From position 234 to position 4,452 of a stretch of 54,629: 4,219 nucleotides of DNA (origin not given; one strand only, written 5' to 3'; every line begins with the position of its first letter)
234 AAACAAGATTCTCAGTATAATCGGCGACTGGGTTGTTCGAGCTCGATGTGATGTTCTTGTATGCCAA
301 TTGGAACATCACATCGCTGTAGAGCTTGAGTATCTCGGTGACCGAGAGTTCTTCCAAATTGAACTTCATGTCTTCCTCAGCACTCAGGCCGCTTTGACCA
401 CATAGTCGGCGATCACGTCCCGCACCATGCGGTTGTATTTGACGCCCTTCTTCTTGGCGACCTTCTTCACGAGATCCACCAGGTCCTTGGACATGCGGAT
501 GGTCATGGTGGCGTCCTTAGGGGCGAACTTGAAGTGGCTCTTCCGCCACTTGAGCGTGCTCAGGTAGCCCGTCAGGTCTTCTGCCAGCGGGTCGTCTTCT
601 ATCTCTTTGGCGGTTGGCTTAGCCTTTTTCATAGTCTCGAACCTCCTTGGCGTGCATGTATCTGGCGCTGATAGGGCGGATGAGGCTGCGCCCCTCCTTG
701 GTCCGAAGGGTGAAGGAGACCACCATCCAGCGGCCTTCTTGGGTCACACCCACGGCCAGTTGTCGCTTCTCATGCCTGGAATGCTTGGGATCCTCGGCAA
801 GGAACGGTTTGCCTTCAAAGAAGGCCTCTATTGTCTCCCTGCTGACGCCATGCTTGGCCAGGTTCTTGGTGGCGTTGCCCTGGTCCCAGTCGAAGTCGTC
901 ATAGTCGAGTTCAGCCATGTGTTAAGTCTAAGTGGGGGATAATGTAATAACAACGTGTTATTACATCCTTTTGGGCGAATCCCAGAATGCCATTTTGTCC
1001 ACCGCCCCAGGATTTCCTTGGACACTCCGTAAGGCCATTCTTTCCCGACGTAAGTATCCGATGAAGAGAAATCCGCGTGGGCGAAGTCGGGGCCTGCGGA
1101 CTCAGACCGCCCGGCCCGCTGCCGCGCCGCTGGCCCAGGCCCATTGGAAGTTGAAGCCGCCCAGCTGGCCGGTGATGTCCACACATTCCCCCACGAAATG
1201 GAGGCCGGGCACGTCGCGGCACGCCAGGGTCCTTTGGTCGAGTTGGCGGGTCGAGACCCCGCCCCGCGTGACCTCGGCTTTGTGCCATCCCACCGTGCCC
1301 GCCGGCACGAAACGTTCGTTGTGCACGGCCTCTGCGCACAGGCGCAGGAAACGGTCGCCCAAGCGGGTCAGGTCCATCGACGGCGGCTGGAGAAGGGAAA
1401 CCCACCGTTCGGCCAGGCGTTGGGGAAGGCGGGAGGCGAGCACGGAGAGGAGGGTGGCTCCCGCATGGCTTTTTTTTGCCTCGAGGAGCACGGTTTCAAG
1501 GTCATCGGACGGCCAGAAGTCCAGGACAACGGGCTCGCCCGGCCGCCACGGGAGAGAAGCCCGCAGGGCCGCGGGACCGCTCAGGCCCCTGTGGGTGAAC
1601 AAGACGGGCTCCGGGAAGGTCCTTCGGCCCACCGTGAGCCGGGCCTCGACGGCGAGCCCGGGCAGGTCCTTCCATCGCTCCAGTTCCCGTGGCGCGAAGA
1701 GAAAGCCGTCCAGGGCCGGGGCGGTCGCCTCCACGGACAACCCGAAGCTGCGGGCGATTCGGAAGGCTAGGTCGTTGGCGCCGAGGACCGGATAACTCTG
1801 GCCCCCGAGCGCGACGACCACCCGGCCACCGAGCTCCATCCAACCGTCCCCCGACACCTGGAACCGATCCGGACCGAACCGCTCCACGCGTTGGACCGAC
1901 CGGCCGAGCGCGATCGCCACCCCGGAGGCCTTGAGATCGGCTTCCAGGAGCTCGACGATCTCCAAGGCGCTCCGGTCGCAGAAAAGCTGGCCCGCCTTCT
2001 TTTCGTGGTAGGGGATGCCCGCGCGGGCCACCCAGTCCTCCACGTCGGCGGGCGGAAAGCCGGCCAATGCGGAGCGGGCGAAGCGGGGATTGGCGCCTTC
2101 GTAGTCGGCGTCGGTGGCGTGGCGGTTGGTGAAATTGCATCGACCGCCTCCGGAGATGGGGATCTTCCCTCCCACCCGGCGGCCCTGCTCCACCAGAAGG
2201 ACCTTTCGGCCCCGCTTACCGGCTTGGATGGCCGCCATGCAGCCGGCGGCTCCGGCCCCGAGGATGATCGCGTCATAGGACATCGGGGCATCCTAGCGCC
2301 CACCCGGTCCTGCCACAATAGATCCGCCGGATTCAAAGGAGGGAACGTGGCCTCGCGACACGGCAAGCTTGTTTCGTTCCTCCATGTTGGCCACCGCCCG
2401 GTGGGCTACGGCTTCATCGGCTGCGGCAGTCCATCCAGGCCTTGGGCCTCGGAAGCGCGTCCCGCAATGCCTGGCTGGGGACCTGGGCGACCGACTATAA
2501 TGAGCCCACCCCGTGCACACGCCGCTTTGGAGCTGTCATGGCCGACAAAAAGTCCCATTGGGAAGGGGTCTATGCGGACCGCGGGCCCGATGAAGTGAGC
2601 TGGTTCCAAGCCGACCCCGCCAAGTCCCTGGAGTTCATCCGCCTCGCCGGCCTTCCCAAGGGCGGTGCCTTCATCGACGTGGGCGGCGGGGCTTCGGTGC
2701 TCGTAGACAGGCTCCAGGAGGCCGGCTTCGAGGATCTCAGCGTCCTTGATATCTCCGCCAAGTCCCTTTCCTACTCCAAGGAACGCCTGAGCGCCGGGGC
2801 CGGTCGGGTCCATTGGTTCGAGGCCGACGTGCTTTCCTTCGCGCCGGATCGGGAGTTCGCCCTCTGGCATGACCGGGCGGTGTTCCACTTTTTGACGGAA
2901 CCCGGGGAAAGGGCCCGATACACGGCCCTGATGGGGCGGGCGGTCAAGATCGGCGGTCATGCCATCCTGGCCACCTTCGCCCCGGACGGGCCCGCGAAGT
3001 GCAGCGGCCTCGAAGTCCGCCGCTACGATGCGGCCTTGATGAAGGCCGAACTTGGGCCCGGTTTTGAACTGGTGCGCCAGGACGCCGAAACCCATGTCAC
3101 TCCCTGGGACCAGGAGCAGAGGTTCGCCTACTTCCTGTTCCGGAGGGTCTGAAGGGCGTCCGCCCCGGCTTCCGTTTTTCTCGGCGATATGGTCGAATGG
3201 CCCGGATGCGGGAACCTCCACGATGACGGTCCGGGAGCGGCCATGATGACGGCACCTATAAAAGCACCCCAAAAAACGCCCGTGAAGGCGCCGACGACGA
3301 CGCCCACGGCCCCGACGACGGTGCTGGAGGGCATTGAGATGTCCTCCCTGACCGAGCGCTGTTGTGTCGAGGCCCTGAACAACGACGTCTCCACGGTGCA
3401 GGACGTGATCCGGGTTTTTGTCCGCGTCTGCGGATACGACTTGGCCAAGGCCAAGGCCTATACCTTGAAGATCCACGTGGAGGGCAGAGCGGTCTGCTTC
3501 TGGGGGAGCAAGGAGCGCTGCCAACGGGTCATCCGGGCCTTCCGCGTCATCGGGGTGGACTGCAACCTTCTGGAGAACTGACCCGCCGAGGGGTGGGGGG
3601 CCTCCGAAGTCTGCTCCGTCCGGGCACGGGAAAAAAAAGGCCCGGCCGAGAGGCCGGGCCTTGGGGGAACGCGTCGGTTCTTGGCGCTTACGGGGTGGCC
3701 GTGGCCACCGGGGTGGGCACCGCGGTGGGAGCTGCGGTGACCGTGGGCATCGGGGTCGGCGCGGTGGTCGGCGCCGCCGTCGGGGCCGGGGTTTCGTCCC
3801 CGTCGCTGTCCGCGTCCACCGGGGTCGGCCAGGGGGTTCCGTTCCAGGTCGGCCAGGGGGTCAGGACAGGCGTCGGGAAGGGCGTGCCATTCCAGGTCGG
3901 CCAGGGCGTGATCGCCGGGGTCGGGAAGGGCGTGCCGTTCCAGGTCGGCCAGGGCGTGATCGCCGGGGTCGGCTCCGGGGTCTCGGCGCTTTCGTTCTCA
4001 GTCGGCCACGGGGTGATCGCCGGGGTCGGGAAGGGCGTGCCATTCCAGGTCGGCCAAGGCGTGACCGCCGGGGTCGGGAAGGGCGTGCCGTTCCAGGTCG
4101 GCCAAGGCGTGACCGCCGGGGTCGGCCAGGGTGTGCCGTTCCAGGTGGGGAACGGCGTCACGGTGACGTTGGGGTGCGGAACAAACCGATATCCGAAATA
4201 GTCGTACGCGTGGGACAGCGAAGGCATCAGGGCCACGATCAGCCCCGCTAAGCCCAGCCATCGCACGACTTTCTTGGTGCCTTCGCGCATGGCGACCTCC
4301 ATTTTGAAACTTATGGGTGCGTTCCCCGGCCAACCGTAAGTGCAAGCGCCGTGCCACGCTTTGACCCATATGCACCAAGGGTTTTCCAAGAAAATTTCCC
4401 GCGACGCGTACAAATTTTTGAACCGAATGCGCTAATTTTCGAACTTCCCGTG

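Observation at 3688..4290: Secreted protein built from seven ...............(I/V) repeats: WxxW plus N-G-T in every unit, no recognisable family or anchor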

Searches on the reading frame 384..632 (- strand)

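Call 99: search_protein_families(library=pfam, proteins=[window:384-632:-], max_evalue=0.001)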
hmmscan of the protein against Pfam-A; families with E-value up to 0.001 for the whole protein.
window:384-632:- (82 aa): 1 family
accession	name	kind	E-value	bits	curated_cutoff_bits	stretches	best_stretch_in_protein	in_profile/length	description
PF12441.14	CopG_antitoxin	-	5.5e-11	43.5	28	1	18-75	19-77/79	CopG antitoxin of type II toxin-antitoxin system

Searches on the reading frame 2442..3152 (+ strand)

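Call 7: search_protein_families(library=pfam, proteins=[window:2442-3152:+], max_evalue=0.01)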
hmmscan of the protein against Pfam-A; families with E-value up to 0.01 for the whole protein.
window:2442-3152:+ (236 aa): 3 families
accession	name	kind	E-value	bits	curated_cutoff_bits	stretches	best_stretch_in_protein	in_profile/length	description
PF13649.12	Methyltransf_25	-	1.9e-07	32.1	27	1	78-172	2-97/97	Methyltransferase domain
PF08242.18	Methyltransf_12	-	0.00064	20.8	30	1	78-173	1-97/98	Methyltransferase domain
PF13847.12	Methyltransf_31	-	0.00091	19.4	27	1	73-180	3-113/145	Methyltransferase domain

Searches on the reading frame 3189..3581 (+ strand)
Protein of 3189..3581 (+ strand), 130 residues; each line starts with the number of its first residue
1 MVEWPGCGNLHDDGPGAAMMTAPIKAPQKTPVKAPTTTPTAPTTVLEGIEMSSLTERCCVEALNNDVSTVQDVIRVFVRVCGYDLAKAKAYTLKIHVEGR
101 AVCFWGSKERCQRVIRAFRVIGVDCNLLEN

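Call 7: search_protein_families(library=pfam, proteins=[window:3189-3581:+], max_evalue=0.01)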
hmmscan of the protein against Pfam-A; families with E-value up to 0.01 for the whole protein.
window:3189-3581:+ (130 aa): 1 family
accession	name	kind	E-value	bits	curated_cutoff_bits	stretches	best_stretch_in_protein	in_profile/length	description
PF02617.22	ClpS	-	6.5e-11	42.3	23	1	59-114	7-62/80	ATP-dependent Clp protease adaptor protein ClpS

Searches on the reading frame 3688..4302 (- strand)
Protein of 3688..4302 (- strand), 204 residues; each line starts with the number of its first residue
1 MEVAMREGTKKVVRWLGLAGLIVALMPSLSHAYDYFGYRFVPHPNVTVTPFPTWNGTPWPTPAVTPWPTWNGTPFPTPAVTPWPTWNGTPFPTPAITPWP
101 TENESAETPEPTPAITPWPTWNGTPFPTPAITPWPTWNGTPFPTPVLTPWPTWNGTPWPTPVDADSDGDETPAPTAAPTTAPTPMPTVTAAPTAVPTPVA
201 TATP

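Call 7: search_protein_families(library=pfam, proteins=[window:3688-4290:-], max_evalue=0.01)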
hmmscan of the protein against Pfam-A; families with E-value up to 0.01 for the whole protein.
window:3688-4290:- (200 aa): 0 families

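Call 8: search_protein_families(library=ncbifam, proteins=[window:3688-4290:-], max_evalue=0.1)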
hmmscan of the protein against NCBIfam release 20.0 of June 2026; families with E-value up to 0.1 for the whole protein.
window:3688-4290:- (200 aa): 0 families

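Call 9: find_homologous_proteins(query=window:3688-4290:-, max_evalue=0.001)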
Query window:3688-4290:-: 8000 candidates shared short words with the query, none scored E <= 0.001.
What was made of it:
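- Tried and rejected: The word-indexed search of 5.8 billion proteins gave nothing (call 9).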

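Call 11: find_encoding_contigs(protein=window:3688-4290:-, flank=10000, max_places=10)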
Protein window:3688-4290:- (200 aa): no gene with exactly this product is on record in the collection.

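Call 13: find_encoding_contigs(protein=window:3688-4302:-, flank=10000, max_places=10)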
Protein window:3688-4302:- (204 aa): no gene with exactly this product is on record in the collection.
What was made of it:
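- No gene with this product is on record in the assemblies collection (calls 11, 13).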

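Call 26: search_protein_representatives(protein=window:3688-4290:-)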
Query: 200 residues. Proteins with E-value up to 0.001 (for the whole library): 117; up to 1e-10: 8; up to 1e-30: 0. The best 117 are listed.
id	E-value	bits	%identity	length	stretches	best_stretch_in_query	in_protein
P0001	6.5e-22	94.2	50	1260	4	26-156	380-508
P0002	9.1e-16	74.1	50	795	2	35-148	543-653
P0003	1.9e-15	73.0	47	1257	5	37-171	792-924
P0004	2.1e-15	72.9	37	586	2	48-175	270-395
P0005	2.2e-11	59.7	39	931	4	43-154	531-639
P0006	6.5e-11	58.2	49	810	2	37-155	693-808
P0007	7.2e-11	58.0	53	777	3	43-129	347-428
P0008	9.0e-11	57.7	51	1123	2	55-165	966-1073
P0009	1.5e-10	57.0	50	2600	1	36-161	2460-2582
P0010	7.0e-10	54.8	51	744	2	45-165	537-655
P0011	8.5e-10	54.5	41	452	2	33-139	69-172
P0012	1.2e-09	54.0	45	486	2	44-158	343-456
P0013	2.0e-09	53.3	56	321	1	41-155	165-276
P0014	3.1e-09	52.7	39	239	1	53-159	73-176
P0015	6.9e-09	51.5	41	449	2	38-158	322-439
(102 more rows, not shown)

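Call 29: predict_structure(protein=window:3688-4290:-)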
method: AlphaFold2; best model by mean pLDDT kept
length: 200 residues; sequences in the alignment: 1
mean_pLDDT: 45.9   pTM: 0.19
mean pLDDT of the five models: 45.9, 45.5, 42.7, 41.6, 39.8
residues with pLDDT >= 90: 0; 70-90: 24; 50-70: 38; < 50: 138
segments of 3 or more residues with pLDDT < 50: 41-163
pLDDT, mean of each block of 10 residues (from residue 1): 70 85 74 55 39 37 35 35 35 34 34 32 32 36 34 37 48 51 53 59
secondary structure, 60 per line:
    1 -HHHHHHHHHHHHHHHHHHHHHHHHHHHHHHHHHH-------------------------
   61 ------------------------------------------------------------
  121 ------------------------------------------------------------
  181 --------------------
elements in order: H2-35
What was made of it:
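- AlphaFold2 gives no fold in the repeat region (pLDDT 32-39; call 29).
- Tried and rejected: Single-sequence AlphaFold2 of the repeat protein gave mean pLDDT 46 (call 29).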

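Call 59: list_cluster_members(proteins=[L126:2470-3027:+, L119:10141-10836:+, L121:10149-10775:+, L122:5379-6113:+, L125:5835-6683:+, window:3688-4290:-, window:3688-4413:-, window:3362-4201:+, window:3661-4251:+, L127:4724-6193:+])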
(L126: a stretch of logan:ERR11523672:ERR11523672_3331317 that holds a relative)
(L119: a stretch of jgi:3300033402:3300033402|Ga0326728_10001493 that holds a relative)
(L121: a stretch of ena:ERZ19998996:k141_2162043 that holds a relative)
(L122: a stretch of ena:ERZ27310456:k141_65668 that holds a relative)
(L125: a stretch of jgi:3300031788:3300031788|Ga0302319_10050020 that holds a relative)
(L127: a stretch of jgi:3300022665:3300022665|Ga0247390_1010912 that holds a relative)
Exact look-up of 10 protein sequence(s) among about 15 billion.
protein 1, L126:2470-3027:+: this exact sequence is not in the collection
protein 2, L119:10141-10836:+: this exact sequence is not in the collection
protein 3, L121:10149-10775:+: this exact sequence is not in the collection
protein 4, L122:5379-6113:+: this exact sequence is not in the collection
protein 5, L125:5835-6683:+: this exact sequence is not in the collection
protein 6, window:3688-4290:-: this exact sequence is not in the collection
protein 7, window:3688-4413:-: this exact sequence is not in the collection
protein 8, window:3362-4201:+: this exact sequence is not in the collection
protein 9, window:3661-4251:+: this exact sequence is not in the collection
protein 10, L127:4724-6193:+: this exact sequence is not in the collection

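Call 60: list_cluster_members(proteins=[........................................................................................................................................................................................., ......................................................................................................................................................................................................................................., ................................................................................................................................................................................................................, window:3691-4290:-, window:3691-4302:-])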
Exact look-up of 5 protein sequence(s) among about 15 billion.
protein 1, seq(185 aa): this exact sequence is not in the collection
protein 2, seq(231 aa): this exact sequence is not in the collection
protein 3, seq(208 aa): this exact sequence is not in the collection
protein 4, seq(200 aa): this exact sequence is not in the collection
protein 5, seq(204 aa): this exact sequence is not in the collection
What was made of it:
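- The absence is therefore a property of the database (calls 59, 60).
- Tried and rejected: Exact look-ups later showed that the window protein and five related proteins are not in that collection (calls 59, 60).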

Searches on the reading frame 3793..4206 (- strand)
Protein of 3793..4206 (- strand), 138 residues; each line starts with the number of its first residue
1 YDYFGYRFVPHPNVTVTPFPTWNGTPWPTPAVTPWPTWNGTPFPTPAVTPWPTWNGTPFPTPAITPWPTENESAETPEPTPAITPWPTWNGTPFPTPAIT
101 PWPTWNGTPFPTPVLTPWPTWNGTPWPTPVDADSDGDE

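Call 70: search_solved_structures(query=window:3793-4206:-, max_evalue=10, show_alignments=2)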
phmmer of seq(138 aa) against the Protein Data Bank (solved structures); distinct sequences matched with E-value up to 10: 3.
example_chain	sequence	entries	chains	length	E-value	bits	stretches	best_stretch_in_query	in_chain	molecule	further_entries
7apk_A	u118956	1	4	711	0.46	13.1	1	24-87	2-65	THO complex subunit 1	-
28wy_B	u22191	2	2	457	0.65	12.6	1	91-130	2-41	PCI domain-containing protein 2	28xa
28wz_B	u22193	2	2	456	0.9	12.1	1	91-130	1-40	PCI domain-containing protein 2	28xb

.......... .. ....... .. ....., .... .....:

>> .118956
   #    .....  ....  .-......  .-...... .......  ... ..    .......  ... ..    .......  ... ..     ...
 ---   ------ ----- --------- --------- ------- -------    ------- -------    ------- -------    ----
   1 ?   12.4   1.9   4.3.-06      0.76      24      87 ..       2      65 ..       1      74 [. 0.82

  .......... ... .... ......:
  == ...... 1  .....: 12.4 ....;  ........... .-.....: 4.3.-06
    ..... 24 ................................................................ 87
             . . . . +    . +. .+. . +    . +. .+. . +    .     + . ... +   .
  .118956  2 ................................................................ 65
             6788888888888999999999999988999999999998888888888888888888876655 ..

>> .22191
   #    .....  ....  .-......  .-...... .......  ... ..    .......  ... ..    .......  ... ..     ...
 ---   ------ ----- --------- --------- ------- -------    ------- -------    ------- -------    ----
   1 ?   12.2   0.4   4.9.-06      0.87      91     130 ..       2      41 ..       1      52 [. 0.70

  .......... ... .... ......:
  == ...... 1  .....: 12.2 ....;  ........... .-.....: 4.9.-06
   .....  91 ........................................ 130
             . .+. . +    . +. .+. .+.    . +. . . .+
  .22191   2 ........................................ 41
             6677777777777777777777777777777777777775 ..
